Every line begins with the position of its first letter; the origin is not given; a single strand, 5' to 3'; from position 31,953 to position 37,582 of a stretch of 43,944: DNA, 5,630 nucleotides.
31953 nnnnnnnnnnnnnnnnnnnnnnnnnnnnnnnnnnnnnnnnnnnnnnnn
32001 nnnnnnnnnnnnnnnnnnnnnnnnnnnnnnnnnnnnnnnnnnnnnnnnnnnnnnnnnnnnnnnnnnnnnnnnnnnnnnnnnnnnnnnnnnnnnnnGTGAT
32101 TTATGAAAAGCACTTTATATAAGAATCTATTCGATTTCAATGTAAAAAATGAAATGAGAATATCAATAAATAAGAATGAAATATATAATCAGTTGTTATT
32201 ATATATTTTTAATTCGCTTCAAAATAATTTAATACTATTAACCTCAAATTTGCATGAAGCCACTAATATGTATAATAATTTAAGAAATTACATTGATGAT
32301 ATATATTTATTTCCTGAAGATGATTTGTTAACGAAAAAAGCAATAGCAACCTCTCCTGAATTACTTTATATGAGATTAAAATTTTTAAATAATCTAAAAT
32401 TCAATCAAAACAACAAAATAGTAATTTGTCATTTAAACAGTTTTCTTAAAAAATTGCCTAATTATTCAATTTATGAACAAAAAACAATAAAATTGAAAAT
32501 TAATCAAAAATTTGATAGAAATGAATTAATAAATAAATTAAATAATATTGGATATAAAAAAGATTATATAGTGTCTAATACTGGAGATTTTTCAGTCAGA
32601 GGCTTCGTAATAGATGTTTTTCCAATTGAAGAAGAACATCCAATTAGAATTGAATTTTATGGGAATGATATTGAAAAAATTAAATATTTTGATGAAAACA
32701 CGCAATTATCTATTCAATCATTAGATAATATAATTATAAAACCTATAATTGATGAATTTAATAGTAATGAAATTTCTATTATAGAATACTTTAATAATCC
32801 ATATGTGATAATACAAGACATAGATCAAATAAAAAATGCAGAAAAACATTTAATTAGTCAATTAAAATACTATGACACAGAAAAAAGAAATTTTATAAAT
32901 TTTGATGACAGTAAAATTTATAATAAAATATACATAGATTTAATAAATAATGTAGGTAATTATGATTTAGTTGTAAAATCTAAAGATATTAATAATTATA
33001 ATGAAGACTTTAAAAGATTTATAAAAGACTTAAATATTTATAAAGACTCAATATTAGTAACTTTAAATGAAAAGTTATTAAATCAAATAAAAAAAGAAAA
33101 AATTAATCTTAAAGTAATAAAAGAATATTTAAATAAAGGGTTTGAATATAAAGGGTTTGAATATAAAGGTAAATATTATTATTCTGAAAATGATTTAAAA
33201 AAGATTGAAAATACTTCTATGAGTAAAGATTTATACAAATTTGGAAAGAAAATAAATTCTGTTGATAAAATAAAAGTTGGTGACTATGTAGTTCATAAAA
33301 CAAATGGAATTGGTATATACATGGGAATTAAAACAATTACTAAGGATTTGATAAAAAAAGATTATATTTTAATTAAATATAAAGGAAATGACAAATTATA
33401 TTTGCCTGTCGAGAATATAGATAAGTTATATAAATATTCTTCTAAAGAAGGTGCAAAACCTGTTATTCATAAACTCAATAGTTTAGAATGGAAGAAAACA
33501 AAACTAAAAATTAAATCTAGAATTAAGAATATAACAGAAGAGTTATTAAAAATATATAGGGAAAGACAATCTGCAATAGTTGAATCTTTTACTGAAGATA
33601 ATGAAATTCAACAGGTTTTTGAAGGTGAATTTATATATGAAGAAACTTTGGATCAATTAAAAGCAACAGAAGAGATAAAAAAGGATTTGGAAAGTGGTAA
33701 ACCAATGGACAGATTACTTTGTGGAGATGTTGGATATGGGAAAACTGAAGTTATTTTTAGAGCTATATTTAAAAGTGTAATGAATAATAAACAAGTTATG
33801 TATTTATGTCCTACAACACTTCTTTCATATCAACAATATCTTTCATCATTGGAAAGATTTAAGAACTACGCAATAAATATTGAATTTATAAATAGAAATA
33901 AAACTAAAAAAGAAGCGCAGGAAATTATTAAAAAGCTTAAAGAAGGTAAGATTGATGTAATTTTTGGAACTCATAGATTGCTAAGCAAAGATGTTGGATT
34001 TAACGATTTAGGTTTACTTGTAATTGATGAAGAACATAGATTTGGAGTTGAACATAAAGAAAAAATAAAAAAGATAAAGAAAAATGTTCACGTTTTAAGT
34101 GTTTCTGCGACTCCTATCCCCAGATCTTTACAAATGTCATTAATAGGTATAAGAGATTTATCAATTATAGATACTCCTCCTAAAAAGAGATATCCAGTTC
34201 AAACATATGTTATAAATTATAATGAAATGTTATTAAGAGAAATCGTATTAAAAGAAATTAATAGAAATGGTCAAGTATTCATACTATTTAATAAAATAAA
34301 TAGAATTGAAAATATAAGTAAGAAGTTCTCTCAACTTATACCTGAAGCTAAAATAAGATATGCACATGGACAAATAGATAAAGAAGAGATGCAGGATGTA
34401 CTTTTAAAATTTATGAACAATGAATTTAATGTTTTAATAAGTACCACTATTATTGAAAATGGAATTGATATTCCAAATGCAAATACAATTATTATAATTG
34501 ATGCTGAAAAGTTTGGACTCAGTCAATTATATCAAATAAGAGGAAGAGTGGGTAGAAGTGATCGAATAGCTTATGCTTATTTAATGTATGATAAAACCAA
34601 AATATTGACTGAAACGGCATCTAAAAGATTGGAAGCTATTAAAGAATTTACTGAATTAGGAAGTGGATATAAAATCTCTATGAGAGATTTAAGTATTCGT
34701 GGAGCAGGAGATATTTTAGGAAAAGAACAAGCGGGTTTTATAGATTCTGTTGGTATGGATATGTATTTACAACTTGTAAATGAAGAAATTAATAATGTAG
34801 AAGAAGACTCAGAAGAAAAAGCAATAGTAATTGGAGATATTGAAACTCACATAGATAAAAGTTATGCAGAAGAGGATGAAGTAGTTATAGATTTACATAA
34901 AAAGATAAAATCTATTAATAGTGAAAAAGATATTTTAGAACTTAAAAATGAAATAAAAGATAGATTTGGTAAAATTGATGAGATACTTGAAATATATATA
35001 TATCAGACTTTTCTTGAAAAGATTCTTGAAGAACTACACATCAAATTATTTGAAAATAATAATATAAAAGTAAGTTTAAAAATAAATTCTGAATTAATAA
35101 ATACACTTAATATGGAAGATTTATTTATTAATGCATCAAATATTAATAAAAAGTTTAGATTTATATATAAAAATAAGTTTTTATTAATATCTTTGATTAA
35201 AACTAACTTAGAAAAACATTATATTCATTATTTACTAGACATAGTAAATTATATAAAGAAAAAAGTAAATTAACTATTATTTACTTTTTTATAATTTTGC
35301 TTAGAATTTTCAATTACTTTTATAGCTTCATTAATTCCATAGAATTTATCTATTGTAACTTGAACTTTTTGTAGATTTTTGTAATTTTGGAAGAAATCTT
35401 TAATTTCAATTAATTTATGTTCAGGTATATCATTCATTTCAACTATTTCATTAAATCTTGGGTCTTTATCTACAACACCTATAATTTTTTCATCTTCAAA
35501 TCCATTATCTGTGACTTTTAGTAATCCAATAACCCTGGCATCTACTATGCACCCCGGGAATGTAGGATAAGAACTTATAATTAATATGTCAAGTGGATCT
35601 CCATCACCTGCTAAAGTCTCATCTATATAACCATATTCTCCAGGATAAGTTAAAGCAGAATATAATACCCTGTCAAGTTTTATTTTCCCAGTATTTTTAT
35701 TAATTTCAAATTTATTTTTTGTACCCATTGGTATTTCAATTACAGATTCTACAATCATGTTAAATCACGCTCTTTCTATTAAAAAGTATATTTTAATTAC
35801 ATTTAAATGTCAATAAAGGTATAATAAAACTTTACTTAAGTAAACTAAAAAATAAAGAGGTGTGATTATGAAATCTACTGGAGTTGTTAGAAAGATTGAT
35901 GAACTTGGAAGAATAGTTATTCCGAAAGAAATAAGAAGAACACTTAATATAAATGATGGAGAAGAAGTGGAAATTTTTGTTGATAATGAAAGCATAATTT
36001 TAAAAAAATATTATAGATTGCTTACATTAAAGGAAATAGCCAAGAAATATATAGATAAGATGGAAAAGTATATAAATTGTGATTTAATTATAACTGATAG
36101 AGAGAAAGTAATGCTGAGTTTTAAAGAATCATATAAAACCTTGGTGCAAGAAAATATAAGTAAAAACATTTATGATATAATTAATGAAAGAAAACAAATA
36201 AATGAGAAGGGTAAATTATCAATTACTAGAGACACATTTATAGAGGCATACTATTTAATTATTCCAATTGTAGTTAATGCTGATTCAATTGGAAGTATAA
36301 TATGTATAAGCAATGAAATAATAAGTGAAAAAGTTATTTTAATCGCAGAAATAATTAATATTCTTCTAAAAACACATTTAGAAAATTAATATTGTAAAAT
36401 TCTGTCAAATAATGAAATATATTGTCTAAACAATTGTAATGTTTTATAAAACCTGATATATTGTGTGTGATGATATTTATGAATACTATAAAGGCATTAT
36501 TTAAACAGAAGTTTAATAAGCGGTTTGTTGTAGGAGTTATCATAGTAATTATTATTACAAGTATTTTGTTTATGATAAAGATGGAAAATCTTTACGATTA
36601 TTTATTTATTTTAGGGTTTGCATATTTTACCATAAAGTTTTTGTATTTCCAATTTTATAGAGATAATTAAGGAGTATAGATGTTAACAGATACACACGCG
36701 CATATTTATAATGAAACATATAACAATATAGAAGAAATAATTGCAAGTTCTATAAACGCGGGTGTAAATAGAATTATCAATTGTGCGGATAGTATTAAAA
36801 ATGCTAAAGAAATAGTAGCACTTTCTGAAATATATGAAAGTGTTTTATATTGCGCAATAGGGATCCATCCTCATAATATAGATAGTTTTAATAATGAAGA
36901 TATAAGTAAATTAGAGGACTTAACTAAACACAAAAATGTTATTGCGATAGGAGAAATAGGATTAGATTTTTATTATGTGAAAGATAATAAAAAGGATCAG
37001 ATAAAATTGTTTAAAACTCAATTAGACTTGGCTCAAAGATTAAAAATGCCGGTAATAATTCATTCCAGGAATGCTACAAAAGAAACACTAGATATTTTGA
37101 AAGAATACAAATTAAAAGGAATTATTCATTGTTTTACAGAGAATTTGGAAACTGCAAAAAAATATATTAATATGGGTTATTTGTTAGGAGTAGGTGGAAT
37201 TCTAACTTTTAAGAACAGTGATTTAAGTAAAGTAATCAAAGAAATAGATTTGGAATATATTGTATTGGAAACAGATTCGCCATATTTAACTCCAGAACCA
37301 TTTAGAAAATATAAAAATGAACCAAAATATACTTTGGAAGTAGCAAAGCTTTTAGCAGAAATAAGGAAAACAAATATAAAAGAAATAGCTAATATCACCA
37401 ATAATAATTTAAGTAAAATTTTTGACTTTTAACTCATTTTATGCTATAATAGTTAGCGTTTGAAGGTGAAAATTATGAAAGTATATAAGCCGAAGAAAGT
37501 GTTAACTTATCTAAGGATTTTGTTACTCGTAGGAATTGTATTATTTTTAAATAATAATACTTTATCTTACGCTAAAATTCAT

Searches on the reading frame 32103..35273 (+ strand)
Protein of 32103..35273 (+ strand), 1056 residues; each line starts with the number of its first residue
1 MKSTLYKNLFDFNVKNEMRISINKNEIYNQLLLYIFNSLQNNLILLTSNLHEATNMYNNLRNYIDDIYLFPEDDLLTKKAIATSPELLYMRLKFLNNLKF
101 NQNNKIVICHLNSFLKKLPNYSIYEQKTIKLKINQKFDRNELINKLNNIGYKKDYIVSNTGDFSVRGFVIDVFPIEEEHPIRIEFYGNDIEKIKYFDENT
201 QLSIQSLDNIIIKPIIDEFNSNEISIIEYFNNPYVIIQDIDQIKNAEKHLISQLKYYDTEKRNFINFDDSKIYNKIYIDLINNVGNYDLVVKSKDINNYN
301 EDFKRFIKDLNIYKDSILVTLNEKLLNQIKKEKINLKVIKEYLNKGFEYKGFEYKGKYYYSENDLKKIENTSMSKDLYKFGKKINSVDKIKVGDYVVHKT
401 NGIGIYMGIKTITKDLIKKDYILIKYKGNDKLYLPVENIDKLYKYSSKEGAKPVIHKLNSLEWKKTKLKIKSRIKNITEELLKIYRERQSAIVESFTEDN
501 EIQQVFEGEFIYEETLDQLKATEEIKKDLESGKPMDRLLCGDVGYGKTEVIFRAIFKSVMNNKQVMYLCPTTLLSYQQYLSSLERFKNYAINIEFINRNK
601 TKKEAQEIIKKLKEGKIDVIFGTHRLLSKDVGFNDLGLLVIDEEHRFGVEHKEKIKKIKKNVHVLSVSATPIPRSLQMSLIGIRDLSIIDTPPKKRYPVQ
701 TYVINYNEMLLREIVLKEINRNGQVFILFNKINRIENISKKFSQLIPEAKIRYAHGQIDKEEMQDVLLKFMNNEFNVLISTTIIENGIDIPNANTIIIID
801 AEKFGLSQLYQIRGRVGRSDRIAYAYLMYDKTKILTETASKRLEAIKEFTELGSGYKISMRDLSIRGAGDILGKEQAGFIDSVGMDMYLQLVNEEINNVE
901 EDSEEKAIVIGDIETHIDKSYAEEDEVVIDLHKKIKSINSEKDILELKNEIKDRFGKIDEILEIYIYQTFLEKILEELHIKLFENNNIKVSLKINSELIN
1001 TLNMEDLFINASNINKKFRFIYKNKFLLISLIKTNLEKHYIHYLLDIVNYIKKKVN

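Call 55: search_protein_families(library=pfam, proteins=[window:32103-35273:+], max_evalue=0.00001)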
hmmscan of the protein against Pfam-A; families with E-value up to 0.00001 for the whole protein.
window:32103-35273:+ (1056 aa): 6 families
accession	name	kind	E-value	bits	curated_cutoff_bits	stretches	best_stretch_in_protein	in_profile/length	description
PF00271.37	Helicase_C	-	3.6e-26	92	23.5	1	712-819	7-109/110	Helicase conserved C-terminal domain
PF00270.35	DEAD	-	6.2e-25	88.3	26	1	518-677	4-165/167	DEAD/DEAH box helicase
PF17757.6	UvrB_inter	-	4.6e-23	81.6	22.9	1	129-214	1-87/91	UvrB interaction domain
PF02559.22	CarD_TRCF_RID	-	7e-19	68.1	23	1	391-446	2-57/57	CarD-like/TRCF RID domain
PF04851.21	ResIII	-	7.3e-13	49.2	22.5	1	517-671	7-162/164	Type III restriction enzyme, res subunit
PF03461.20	TRCF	-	1.9e-09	38.2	25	1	913-996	3-86/95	TRCF domain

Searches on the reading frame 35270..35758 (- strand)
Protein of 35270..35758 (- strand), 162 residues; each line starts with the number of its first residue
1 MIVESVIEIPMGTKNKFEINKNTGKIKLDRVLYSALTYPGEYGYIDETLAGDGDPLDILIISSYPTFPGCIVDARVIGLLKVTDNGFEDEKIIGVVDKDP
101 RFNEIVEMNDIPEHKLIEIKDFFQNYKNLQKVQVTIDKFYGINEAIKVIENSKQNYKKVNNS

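Call 55: search_protein_families(library=pfam, proteins=[window:35270-35758:-], max_evalue=0.00001)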
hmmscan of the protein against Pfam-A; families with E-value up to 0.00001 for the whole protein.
window:35270-35758:- (162 aa): 1 family
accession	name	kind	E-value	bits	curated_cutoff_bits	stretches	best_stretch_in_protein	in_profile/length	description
PF00719.24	Pyrophosphatase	-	1.7e-53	181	23.5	1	6-157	2-153/153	Inorganic pyrophosphatase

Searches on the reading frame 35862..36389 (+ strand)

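Call 55: search_protein_families(library=pfam, proteins=[window:35862-36389:+], max_evalue=0.00001)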
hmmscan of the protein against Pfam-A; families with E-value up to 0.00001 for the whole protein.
window:35862-36389:+ (175 aa): 2 families
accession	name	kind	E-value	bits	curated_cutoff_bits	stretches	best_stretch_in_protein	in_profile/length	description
PF15714.11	SpoVT_C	-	3.6e-14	53.4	27.5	1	56-152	2-103/128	Stage V sporulation protein T C-terminal, transcription factor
PF04014.23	MazE_antitoxin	-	8e-14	51.8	24.7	1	9-50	1-43/48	Antidote-toxin recognition MazE, bacterial antitoxin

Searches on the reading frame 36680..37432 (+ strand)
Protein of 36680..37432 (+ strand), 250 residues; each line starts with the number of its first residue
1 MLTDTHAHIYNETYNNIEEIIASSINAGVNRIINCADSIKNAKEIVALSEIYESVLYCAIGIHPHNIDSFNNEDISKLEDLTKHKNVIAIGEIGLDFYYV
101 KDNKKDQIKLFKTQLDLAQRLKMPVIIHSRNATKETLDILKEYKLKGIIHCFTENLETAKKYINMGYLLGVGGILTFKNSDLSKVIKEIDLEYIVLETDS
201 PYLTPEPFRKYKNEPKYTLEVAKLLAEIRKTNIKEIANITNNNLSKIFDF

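Call 55: search_protein_families(library=pfam, proteins=[window:36680-37432:+], max_evalue=0.00001)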
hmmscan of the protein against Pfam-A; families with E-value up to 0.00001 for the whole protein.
window:36680-37432:+ (250 aa): 1 family
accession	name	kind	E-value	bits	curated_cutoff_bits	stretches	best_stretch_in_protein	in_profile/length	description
PF01026.27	TatD_DNase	-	3e-78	263.1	27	1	3-248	1-252/253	TatD related DNase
